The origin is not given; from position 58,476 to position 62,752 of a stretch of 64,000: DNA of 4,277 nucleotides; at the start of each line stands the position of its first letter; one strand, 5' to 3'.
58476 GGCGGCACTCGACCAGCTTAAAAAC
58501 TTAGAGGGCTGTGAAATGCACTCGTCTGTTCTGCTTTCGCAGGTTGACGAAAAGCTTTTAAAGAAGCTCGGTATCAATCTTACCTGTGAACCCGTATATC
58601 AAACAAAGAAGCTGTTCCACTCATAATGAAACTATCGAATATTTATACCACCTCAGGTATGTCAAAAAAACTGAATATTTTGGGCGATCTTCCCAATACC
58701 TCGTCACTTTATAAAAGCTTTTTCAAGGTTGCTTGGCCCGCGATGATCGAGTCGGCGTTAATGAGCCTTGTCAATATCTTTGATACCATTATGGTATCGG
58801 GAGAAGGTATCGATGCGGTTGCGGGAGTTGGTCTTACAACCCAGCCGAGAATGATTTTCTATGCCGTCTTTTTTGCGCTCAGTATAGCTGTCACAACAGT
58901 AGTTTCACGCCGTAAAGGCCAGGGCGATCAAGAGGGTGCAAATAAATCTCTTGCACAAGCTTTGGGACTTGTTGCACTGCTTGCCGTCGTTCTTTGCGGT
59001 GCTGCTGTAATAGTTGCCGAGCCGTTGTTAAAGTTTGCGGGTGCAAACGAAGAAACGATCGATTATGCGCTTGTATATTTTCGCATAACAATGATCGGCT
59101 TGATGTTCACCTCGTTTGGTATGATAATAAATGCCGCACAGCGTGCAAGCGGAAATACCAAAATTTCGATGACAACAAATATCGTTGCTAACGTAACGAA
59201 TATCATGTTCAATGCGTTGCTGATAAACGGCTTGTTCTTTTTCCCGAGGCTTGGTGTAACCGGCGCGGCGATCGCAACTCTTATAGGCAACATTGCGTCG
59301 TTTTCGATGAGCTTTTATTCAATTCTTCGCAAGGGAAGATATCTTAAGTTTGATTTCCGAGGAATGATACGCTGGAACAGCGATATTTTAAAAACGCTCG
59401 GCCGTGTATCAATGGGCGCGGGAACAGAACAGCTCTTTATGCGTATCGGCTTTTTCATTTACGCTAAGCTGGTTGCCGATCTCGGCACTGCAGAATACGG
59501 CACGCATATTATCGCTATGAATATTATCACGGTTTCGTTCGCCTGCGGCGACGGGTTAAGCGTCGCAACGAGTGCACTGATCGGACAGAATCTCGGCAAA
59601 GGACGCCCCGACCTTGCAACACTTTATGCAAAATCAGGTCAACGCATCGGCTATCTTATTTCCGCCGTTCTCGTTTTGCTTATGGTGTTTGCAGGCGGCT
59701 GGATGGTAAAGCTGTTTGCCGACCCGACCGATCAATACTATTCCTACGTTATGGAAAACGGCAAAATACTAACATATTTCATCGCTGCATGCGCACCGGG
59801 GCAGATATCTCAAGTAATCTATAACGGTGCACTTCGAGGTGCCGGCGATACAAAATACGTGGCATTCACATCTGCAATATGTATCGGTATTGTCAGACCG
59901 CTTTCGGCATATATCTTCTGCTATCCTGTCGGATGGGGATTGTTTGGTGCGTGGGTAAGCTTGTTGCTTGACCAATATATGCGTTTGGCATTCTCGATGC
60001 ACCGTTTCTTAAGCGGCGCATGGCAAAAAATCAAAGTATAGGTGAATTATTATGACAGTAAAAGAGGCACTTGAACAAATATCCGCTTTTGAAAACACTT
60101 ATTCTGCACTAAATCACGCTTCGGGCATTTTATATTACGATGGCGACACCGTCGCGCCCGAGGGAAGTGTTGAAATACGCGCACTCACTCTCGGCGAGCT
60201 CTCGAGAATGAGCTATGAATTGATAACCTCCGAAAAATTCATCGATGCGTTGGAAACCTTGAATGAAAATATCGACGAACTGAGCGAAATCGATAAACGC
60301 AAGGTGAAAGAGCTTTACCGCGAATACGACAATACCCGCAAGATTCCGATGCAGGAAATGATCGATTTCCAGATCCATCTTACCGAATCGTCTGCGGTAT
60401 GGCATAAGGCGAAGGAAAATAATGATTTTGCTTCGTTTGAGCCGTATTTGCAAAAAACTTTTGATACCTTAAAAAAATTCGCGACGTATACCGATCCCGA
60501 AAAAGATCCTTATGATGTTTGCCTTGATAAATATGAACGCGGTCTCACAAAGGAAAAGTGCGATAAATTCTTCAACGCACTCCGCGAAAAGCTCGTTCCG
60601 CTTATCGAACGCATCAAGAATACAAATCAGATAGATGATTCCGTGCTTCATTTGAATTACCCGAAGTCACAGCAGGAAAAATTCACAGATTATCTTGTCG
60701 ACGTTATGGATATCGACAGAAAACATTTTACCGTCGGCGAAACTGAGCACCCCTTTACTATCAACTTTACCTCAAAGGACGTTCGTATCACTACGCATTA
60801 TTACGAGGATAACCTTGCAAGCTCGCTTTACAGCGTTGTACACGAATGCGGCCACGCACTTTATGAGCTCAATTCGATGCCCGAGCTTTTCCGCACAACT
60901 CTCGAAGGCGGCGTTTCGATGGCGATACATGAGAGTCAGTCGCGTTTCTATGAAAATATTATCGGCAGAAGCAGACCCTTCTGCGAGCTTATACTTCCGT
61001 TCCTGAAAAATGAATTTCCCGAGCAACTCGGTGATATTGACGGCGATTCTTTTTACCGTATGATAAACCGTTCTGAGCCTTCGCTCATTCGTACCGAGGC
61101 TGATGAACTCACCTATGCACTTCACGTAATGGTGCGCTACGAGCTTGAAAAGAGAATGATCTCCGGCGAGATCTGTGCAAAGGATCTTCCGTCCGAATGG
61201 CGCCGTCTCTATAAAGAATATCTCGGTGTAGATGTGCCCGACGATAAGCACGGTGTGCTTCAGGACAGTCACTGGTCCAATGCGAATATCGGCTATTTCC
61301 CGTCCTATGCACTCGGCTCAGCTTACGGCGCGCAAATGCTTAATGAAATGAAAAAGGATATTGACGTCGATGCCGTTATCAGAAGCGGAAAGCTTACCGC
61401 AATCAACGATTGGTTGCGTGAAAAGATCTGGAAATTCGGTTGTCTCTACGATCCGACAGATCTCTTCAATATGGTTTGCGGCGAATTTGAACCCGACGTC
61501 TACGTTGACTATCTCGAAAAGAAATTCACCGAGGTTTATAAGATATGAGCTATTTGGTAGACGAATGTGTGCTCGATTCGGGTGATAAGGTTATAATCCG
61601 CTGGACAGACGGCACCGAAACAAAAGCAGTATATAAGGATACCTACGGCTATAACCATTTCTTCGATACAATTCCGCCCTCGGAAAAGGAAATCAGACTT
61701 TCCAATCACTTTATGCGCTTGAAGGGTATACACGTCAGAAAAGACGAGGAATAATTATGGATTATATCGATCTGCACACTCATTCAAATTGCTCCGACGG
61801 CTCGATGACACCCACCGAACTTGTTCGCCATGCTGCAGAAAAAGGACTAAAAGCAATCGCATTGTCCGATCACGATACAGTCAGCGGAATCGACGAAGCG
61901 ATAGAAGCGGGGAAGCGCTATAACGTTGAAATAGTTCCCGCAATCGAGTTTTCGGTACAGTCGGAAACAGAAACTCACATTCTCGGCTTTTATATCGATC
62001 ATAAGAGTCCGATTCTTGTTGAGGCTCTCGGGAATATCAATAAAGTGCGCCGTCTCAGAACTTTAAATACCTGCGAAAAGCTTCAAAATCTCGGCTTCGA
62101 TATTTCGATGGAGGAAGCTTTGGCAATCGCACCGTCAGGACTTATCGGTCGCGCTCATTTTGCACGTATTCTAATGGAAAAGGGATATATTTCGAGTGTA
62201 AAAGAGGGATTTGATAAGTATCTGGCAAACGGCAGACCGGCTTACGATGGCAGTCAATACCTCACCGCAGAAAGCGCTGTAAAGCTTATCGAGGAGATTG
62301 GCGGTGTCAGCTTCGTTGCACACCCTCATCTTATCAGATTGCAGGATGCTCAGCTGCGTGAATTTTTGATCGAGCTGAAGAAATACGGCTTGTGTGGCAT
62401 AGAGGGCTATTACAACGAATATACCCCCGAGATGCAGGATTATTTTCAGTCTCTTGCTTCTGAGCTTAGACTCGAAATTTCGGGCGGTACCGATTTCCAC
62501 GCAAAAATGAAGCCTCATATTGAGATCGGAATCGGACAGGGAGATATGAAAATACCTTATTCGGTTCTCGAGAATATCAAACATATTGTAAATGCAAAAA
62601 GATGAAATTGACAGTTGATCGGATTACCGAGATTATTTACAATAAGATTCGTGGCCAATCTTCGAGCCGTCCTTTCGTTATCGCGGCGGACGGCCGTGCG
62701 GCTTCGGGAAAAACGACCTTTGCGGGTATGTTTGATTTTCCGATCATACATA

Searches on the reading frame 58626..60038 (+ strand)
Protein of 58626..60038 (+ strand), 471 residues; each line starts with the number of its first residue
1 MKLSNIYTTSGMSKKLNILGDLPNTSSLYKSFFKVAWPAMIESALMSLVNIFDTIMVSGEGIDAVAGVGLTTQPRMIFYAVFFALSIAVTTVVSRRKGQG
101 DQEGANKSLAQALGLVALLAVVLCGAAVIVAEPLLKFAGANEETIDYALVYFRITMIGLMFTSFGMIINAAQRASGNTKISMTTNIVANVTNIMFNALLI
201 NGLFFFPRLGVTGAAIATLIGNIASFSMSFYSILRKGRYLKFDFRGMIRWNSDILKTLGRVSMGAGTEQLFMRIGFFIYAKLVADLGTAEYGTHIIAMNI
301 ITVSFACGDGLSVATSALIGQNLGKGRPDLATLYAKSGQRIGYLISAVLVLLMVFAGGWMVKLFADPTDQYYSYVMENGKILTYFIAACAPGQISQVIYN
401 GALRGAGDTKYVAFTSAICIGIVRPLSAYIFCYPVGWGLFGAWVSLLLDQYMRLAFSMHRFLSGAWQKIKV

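Call 51: search_protein_families(library=pfam, proteins=[window:58626-60038:+], max_evalue=0.00001)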
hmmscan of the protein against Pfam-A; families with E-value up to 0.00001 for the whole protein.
window:58626-60038:+ (471 aa): 2 families
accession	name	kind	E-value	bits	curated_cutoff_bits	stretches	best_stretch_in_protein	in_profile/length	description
PF01554.23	MatE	-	5.6e-55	185.9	24.9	2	38-197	1-160/161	MatE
PF03023.19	MurJ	-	6.4e-09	35.4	27.4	1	30-242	197-405/451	Lipid II flippase MurJ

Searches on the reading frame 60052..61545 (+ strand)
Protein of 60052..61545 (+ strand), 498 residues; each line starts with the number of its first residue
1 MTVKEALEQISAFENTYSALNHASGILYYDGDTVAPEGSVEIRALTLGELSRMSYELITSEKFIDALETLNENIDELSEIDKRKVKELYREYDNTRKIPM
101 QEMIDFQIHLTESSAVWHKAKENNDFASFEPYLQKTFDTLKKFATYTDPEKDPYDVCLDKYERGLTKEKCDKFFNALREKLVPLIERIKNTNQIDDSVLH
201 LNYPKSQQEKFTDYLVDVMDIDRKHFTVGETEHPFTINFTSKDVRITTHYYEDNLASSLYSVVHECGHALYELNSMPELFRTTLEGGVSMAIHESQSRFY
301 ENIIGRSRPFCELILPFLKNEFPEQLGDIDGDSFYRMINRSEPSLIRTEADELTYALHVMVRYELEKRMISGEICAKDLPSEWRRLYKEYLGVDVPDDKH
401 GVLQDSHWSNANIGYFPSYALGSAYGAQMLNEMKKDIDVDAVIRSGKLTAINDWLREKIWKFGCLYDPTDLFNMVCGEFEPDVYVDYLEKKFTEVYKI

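Call 51: search_protein_families(library=pfam, proteins=[window:60052-61545:+], max_evalue=0.00001)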
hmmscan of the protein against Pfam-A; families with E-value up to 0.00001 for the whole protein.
window:60052-61545:+ (498 aa): 1 family
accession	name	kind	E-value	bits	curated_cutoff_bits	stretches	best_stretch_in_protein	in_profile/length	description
PF02074.21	Peptidase_M32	-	2e-160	535.1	25.1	1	14-492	6-489/489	Carboxypeptidase Taq (M32) metallopeptidase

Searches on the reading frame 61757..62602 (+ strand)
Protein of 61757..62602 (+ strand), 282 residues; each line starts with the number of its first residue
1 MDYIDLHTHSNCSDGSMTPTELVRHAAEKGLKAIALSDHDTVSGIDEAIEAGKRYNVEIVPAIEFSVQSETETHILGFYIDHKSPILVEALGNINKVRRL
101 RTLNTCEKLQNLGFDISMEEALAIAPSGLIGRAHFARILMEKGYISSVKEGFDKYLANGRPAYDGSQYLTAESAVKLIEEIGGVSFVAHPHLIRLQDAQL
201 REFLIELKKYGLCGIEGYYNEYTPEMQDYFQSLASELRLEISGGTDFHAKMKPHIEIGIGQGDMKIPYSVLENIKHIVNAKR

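Call 51: search_protein_families(library=pfam, proteins=[window:61757-62602:+], max_evalue=0.00001)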
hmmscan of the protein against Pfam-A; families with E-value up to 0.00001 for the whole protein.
window:61757-62602:+ (282 aa): 1 family
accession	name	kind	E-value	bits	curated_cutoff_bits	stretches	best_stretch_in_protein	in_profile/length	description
PF02811.25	PHP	-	6.4e-15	56.3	26.4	1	5-195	1-134/164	PHP domain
